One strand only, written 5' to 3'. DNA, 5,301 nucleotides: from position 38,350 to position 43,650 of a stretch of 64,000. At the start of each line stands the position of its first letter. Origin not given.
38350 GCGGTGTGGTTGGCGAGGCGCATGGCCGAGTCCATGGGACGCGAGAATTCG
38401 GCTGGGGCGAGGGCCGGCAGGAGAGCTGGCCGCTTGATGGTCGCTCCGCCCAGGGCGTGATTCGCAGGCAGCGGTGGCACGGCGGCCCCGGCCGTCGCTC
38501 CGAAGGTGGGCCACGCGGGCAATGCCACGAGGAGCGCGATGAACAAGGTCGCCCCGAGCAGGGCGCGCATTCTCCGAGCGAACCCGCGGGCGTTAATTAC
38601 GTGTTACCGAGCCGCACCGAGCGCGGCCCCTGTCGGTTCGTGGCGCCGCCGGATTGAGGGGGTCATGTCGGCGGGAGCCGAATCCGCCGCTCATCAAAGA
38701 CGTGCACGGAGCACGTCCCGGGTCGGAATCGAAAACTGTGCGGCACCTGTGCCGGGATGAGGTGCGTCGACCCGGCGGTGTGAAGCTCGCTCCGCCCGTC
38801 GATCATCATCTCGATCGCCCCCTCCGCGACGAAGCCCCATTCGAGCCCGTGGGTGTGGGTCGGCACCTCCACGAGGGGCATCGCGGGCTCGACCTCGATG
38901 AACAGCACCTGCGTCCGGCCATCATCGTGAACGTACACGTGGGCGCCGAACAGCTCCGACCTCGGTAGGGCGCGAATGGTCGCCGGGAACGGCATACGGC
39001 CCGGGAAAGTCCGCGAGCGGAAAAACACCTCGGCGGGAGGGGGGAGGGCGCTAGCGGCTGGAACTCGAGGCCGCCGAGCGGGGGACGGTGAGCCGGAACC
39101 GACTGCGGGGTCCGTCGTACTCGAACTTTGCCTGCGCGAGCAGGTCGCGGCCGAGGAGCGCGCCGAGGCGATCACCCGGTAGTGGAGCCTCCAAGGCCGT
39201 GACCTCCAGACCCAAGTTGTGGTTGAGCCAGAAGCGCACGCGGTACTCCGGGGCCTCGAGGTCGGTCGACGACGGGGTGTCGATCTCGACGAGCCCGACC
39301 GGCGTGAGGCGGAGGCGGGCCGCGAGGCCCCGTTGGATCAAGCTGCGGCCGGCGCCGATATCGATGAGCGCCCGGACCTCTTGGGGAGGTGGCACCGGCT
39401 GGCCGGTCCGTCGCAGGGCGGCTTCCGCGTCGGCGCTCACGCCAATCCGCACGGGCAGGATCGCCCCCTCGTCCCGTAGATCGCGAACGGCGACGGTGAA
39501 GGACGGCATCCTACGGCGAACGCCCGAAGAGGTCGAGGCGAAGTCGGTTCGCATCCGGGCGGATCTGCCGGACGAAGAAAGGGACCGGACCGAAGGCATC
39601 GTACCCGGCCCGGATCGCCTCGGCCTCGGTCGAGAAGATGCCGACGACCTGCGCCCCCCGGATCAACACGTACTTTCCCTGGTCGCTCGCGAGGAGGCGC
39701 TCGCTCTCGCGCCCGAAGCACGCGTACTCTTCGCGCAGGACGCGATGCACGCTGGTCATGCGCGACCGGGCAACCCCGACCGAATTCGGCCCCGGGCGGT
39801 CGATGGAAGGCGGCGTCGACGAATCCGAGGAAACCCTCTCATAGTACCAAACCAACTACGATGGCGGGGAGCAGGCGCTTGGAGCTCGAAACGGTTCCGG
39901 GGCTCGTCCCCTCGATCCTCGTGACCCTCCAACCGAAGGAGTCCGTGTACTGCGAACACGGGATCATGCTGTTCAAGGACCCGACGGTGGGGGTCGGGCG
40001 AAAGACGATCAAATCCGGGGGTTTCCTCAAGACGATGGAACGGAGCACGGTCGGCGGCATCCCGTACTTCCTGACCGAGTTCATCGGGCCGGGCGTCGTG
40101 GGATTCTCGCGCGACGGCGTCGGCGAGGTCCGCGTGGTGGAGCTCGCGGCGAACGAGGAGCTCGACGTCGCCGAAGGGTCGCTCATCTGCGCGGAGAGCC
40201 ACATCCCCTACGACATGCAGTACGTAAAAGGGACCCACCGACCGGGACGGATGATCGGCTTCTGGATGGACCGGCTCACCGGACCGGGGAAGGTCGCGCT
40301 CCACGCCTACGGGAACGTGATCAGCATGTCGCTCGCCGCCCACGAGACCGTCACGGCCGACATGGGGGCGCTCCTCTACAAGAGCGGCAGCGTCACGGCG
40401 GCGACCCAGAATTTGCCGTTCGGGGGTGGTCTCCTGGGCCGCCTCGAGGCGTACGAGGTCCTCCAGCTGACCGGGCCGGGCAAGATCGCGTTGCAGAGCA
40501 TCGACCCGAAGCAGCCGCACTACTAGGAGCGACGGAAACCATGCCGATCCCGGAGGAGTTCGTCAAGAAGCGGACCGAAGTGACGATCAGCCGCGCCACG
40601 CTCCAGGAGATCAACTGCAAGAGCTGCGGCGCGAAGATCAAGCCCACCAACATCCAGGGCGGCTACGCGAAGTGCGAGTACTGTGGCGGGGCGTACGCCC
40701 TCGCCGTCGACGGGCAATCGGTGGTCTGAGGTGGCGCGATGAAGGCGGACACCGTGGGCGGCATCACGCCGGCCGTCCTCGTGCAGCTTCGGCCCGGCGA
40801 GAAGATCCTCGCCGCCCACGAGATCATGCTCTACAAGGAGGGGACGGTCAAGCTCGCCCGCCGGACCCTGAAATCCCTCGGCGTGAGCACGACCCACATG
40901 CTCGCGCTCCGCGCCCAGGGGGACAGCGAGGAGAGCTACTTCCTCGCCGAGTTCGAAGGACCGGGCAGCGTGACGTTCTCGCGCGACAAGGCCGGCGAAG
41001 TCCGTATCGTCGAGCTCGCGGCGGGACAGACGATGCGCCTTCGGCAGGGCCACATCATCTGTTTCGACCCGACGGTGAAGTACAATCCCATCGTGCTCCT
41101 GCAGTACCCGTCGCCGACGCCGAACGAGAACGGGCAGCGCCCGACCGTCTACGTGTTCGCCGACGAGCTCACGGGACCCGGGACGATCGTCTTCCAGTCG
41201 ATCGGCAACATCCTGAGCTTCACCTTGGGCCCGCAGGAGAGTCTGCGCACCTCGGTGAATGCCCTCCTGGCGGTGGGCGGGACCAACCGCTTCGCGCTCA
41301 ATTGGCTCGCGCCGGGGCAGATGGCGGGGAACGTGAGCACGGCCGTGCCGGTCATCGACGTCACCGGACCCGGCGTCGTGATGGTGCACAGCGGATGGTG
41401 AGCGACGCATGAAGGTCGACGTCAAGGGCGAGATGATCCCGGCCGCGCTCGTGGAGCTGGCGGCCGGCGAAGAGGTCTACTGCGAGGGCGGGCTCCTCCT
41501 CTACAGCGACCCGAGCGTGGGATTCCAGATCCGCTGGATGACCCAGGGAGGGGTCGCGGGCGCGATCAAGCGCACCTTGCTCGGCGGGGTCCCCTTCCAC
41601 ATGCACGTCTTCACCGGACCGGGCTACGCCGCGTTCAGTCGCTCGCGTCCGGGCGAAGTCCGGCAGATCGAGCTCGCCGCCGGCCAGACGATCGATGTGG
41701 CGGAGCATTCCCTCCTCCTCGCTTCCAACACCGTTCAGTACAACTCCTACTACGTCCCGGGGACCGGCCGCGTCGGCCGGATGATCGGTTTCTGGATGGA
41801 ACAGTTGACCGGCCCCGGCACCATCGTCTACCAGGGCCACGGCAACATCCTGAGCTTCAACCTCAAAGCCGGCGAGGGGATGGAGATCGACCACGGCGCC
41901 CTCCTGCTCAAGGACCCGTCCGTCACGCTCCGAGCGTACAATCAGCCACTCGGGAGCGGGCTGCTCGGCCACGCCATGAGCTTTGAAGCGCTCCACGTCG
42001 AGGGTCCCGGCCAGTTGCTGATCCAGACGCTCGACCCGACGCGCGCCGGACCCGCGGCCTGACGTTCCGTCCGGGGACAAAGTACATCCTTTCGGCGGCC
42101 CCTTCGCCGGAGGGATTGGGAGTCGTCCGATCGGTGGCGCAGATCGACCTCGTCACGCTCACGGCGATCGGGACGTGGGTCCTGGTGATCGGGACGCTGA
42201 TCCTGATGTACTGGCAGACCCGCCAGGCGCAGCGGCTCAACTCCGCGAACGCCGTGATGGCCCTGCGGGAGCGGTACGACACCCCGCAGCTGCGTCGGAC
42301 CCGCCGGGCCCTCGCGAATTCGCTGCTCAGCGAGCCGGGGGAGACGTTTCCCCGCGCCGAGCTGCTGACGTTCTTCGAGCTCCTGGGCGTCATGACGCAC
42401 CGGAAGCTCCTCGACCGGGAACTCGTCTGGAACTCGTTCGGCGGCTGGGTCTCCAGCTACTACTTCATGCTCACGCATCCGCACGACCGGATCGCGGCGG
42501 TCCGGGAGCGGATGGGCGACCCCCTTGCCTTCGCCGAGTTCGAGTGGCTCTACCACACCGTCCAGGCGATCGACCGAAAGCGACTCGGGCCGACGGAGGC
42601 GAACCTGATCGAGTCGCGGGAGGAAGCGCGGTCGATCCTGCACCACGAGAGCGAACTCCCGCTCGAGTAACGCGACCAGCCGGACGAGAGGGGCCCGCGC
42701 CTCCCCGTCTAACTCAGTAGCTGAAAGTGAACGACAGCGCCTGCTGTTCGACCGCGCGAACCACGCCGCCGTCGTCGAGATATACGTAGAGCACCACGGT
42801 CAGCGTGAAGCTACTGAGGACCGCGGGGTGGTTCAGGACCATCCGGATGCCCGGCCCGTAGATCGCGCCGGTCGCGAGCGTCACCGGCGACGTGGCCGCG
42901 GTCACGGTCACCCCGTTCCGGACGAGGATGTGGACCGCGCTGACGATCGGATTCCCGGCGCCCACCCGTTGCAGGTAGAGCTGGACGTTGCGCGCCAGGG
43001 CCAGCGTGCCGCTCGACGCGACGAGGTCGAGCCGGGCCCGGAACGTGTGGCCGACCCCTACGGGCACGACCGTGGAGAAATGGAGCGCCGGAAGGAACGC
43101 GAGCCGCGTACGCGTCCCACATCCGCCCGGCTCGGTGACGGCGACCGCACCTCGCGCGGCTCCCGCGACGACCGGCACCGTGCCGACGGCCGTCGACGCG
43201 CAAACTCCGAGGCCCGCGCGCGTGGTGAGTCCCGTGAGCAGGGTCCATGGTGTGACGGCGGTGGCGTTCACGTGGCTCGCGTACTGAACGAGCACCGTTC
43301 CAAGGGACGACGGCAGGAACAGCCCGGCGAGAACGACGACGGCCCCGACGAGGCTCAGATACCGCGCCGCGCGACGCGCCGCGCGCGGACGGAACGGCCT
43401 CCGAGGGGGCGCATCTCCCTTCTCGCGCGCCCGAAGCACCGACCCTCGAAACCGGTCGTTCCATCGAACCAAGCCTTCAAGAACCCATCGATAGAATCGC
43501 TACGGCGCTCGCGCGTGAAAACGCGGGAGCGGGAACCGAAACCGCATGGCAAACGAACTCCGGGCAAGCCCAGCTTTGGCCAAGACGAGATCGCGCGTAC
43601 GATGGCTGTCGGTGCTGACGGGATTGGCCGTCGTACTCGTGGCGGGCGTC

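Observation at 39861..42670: Five-gene module: three tandem AIM24/DUF124 paralogs, an embedded Zn-ribbon gene and a TM-helical protein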

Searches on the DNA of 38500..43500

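Call 90: search_rna_families(source=window, start=38500, end=43500, threshold=evalue, max_evalue=0.1)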
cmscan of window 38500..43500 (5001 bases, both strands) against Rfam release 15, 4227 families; matches with E-value up to 0.1: 0.
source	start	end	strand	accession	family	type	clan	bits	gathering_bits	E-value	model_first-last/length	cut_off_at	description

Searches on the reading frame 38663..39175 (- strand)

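Call 3: search_protein_families(library=pfam, proteins=[window:38663-39175:-], max_evalue=0.1)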
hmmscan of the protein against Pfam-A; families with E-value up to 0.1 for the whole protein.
window:38663-39175:- (170 aa): 3 families
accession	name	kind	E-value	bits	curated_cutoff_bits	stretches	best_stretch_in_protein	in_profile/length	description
PF07883.17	Cupin_2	-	8.6e-08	32.2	27.2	1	96-150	6-58/70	Cupin domain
PF02311.25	AraC_binding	-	0.0073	16.5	21.1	1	105-152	18-65/135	AraC-like ligand binding domain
PF01050.24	MannoseP_isomer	-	0.028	15.1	23.6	1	77-154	17-92/116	Mannose-6-phosphate isomerase C-terminal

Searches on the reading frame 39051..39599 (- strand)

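Call 3: search_protein_families(library=pfam, proteins=[window:39051-39599:-], max_evalue=0.1)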
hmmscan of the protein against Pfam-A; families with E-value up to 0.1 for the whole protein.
window:39051-39599:- (182 aa): 3 families
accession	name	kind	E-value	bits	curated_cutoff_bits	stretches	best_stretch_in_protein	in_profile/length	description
PF13650.11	Asp_protease_2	-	0.00092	20.3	24.3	1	73-123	8-60/90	Aspartyl protease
PF13975.11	gag-asp_proteas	-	0.015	16.3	28.2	1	73-122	8-59/92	gag-polyprotein putative aspartyl protease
PF19664.4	DUF6167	-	0.078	13.6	27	0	17-64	23-64/96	Family of unknown function (DUF6167)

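Call 4: search_protein_families(library=ncbifam, proteins=[window:39051-39599:-], max_evalue=0.1)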
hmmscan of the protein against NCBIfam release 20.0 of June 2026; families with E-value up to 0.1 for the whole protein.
window:39051-39599:- (182 aa): 0 families

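Call 5: search_protein_families(library=padloc, proteins=[window:39051-39599:-], max_evalue=0.1)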
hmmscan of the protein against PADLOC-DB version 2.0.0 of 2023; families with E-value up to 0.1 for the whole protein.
window:39051-39599:- (182 aa): 0 families

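Call 72: search_protein_families(library=phrogs, proteins=[window:39051-39599:-], max_evalue=0.01)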
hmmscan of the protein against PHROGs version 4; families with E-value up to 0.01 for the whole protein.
window:39051-39599:- (182 aa): 0 families

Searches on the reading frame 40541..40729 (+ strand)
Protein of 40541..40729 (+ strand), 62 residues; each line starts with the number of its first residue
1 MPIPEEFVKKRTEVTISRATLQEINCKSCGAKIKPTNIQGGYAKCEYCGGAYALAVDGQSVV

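Call 3: search_protein_families(library=pfam, proteins=[window:40541-40729:+], max_evalue=0.1)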
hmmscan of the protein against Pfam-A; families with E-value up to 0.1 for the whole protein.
window:40541-40729:+ (62 aa): 7 families
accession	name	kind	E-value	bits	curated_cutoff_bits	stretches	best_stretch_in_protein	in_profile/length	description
PF01155.25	HypA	-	0.0018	18.8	28.9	1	13-60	61-104/112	Hydrogenase/urease nickel incorporation, metallochaperone, hypA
PF08271.17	Zn_Ribbon_TF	-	0.009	16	29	0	21-38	17-34/43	TFIIB zinc-binding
PF14599.11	zinc_ribbon_6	-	0.0093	16.3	27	1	18-49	24-54/59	Zinc-ribbon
PF07503.17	zf-HYPF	-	0.016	15.4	23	0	19-32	17-30/34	HypF finger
PF22912.2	zf-DPOE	-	0.038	14.6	21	1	21-61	2-37/58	Zinc finger domain of DNA polymerase-epsilon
PF12773.13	DZR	-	0.069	13.8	27.3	0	23-49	12-31/45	Double zinc ribbon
PF04409.17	DUF530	-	0.081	11.8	27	1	21-61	120-163/521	Protein of unknown function (DUF530)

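Call 4: search_protein_families(library=ncbifam, proteins=[window:40541-40729:+], max_evalue=0.1)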
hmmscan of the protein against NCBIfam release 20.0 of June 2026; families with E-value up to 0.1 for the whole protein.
window:40541-40729:+ (62 aa): 5 families
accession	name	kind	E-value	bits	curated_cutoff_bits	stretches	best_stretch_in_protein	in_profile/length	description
NF001839.0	PRK00564.1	equivalog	0.00032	20.9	112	1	8-59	57-105/117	hydrogenase/urease nickel incorporation protein HypA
NF041070.1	carrier_LysW_Arch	domain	0.0092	16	75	1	24-57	3-39/57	alpha-aminoadipate/glutamate carrier protein LysW/ArgW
NF001607.0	PRK00398.1-4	equivalog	0.012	15.3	89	1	12-33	17-38/53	DNA-directed RNA polymerase subunit P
TIGR00100.1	hypA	equivalog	0.018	15.1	88.1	1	12-57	60-102/116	hydrogenase maturation nickel metallochaperone HypA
TIGR04165.1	methano_modCys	hypoth_equivalog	0.066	13.5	60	0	15-30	28-43/50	TIGR04165 family Cys-rich peptide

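Call 5: search_protein_families(library=padloc, proteins=[window:40541-40729:+], max_evalue=0.1)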
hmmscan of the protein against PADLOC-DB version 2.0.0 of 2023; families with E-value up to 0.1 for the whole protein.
window:40541-40729:+ (62 aa): 3 families
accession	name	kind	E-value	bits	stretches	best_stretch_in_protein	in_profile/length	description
PDLC04447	PDC-M14A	-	0.0082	14.5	1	11-50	108-149/152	-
PDLC05059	PDC-S64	-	0.01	12.8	1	13-53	189-228/339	-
PDLC01691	Cas12f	-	0.028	12.3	1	14-52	279-315/332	CAS-V-F; effector__SPE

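Call 21: find_related_loci(query=A1, collection=genome_contigs, flank=4000)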
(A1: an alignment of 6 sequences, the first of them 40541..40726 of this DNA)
Query A1 (62 aa) in genome_contigs; peptide patterns used: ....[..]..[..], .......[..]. (x = any residue, [..] = any of these).
107 stretches matched a pattern; 43 encode a relative of the query (tblastn E <= 1e-3); 43 distinct loci.
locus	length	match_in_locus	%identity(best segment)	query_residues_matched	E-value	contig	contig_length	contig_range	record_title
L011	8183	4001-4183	93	1-61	4e-36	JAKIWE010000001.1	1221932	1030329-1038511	MAG: Thermoplasmata archaeon isolate AcS5-107 NODE_1_length_1221932_cov_20.113987, whole genome shotgun sequence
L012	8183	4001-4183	85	1-61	4e-33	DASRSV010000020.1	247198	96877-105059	MAG TPA_asm: Thermoplasmata archaeon isolate SMAG_U6321 k141_642692, whole genome shotgun sequence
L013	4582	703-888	82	1-62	1e-32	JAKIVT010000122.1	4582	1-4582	MAG: Thermoplasmata archaeon isolate AcS13-54 AcS13-54_122, whole genome shotgun sequence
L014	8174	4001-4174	88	1-58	3e-32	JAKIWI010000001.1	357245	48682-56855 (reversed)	MAG: Thermoplasmata archaeon isolate AcS5-58 NODE_14_length_357245_cov_27.718469, whole genome shotgun sequence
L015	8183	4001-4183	80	1-61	3e-32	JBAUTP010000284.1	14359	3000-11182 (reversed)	MAG: Thermoplasmata archaeon isolate MFD09264_ilm_asm_bin34 k127_170131, whole genome shotgun sequence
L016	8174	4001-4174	83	1-58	8e-32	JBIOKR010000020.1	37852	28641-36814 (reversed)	MAG: Candidatus Lutacidiplasmatales archaeon isolate GcC5-34 k141_2100356_length_37852_cov_54.0000, whole genome shotgun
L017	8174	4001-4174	84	1-58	3e-31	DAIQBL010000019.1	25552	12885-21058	MAG TPA_asm: Thermoplasmatota archaeon isolate CTOTU28672 NODE_860_length_25552_cov_6.789465, whole genome shotgun seque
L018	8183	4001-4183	77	1-61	1e-30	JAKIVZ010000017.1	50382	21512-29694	MAG: Candidatus Lutacidiplasma silvani isolate AcS3-62 NODE_717_length_50382_cov_12.548354, whole genome shotgun sequenc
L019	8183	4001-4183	77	1-61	1e-30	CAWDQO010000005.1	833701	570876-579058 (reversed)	MAG: uncultured Thermoplasmata archaeon isolate MFD03399.bin.2.1 genome assembly, contig: contig_5598, whole genome shot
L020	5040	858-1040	77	1-61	4e-30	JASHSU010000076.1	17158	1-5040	MAG: Thermoplasmata archaeon isolate JOPF135 JOPF_AWAY_contig_534592, whole genome shotgun sequence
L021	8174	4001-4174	79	1-58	6e-30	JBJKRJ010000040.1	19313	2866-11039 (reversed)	MAG: Thermoplasmata archaeon isolate Bin_56 S1Ck127_1027331_flag_0_multi_19.9901_len_19313, whole genome shotgun sequenc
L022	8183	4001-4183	79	1-61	6e-30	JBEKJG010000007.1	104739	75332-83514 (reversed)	MAG: Thermoplasmata archaeon isolate SPRUCE 318 SPRUCE_318_7, whole genome shotgun sequence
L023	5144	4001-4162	85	1-54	9e-30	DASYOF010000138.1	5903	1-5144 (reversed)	MAG TPA_asm: Thermoplasmata archaeon isolate SMAG_U4422 k141_1457618, whole genome shotgun sequence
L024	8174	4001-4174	79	1-58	1e-29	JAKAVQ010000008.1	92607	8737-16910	MAG: Thermoplasmata archaeon isolate YP4.bin112 NODE_332_length_92607_cov_4.609051, whole genome shotgun sequence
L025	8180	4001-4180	77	1-60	2e-29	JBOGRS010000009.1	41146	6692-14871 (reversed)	MAG: Thermoplasmata archaeon isolate SE1505_metabat2.bin.34 NODE_56_length_41146_cov_2.326922, whole genome shotgun sequ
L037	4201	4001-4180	67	1-60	4e-26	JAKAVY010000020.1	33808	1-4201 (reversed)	MAG: Thermoplasmata archaeon isolate YP4.bin26 NODE_1753_length_33808_cov_2.689439, whole genome shotgun sequence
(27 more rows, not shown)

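Call 61: find_homologous_proteins(query=A1, max_evalue=0.01)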
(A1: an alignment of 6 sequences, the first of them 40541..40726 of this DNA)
Query A1 (6 sequences) (62 aa, profile of the alignment): 80 proteins with E <= 0.01 among 85 candidates.
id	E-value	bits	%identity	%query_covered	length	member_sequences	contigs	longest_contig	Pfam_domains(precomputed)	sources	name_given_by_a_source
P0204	1.1e-35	139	100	100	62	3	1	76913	-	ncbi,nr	ncbi:MAG: hypothetical protein L3K15_01825 [Thermoplasmata archaeon]|nr:hypothetical protein [Thermo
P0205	1.3e-35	139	97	100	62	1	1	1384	-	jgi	jgi:ribosomal protein L37AE/L43A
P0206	1.6e-34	136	85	98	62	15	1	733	-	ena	-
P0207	5.7e-34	134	87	98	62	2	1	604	-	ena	-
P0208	6.7e-34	134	80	97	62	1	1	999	-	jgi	jgi:ribosomal protein L37AE/L43A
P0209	7.8e-34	133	82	100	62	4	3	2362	-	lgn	-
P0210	8.6e-34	133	84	92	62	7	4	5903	-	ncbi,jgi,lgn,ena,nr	ncbi:MAG TPA: hypothetical protein VGP88_03245 [Thermoplasmata archaeon]|jgi:hypothetical protein|nr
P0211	8.7e-34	133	85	100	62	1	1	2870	-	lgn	-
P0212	1.7e-33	132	92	98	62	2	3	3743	-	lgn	-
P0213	1.8e-33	132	79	94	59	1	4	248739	-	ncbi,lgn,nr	ncbi:MAG: hypothetical protein KGJ23_03035 [Euryarchaeota archaeon]|nr:hypothetical protein [Euryarc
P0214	3.4e-33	131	88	94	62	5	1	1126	-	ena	-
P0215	3.7e-33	131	80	98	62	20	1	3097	-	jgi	jgi:DNA-directed RNA polymerase subunit RPC12/RpoP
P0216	4.9e-33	131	81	94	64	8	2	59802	-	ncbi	-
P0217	5.2e-33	131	76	95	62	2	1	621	-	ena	-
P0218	5.8e-33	131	83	94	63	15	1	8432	-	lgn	-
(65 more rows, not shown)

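Call 69: predict_structure(alignment_id=A4)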
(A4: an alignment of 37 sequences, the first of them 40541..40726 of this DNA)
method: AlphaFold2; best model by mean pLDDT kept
length: 62 residues; sequences in the alignment: 37
mean_pLDDT: 62.9   pTM: 0.35
mean pLDDT of the five models: 62.9, 62.7, 62.4, 60.5, 59.3
residues with pLDDT >= 90: 0; 70-90: 28; 50-70: 24; < 50: 10
segments of 3 or more residues with pLDDT < 50: 59-62
pLDDT, mean of each block of 10 residues (from residue 1): 54 51 68 73 76 60 43
secondary structure, 60 per line:
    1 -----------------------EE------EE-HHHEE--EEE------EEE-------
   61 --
elements in order: E42-44 E51-53

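Call 72: search_protein_families(library=phrogs, proteins=[window:40541-40726:+], max_evalue=0.01)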
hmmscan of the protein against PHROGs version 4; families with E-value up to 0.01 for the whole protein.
window:40541-40726:+ (62 aa): 4 families
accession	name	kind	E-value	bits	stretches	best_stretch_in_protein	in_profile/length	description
phrog_5602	-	unknown function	0.00091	19.9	1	12-49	7-49/60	-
phrog_9188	-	unknown function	0.0024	19.1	1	5-56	22-68/70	-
phrog_27543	-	unknown function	0.0046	17.6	1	22-57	140-175/197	-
phrog_3207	-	unknown function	0.0099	17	0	11-53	14-55/90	-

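Call 82: search_protein_representatives(alignment_id=A4)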
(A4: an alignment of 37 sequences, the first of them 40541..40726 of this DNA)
Query: 37 sequences, 62 profile positions. Proteins with E-value up to 0.001 (for the whole library): 135; up to 1e-10: 7; up to 1e-30: 1. The best 135 are listed.
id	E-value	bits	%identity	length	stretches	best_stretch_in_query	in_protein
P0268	8.7e-31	121.9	-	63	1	1-59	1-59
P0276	1.8e-27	111.3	-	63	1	1-59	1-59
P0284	5.0e-23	97.0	-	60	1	1-57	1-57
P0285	1.0e-16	76.8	-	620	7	21-60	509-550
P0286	3.0e-16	75.3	-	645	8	20-59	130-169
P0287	2.9e-13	65.7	-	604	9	1-15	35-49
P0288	9.3e-13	64.1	-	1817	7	22-54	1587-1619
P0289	8.1e-10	54.7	-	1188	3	22-59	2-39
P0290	7.4e-09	51.6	-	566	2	24-58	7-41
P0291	1.9e-08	50.3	-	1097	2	21-55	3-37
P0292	6.7e-08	48.6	-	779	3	15-56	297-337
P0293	1.4e-07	47.6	-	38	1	1-35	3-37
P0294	2.9e-07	46.5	-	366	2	22-58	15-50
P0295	3.3e-07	46.3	-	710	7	8-38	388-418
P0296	3.9e-07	46.1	-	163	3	21-56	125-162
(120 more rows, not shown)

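Call 84: find_related_loci(query=P0284, collection=genome_contigs, flank=5000)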
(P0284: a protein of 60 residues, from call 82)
Query P0284 (60 aa) in genome_contigs; peptide patterns used: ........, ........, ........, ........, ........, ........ (x = any residue, [..] = any of these).
214 stretches matched a pattern; 4 encode a relative of the query (tblastn E <= 1e-3); 4 distinct loci.
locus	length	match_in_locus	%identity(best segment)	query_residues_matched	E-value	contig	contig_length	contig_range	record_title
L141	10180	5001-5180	98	1-60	5e-37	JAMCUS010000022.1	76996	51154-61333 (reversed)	MAG: Thermoplasmatota archaeon isolate FK_Sedi_A_Bin.118 NODE_518_length_76996_cov_7.75802, whole genome shotgun sequenc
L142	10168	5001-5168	57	1-56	4e-23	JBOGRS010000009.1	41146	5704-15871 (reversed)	MAG: Thermoplasmata archaeon isolate SE1505_metabat2.bin.34 NODE_56_length_41146_cov_2.326922, whole genome shotgun sequ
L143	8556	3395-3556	57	2-55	9e-21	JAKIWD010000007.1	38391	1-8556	MAG: Thermoplasmata archaeon isolate AcS4-93 k141_2742816_length_38391_cov_18.0067, whole genome shotgun sequence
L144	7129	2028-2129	40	21-55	1e-5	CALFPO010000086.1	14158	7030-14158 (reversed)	MAG TPA_asm: uncultured Firmicutes bacterium isolate SRR6425796_bin.53_CONCOCT_v1.1_MAG genome assembly, contig: ERZ1767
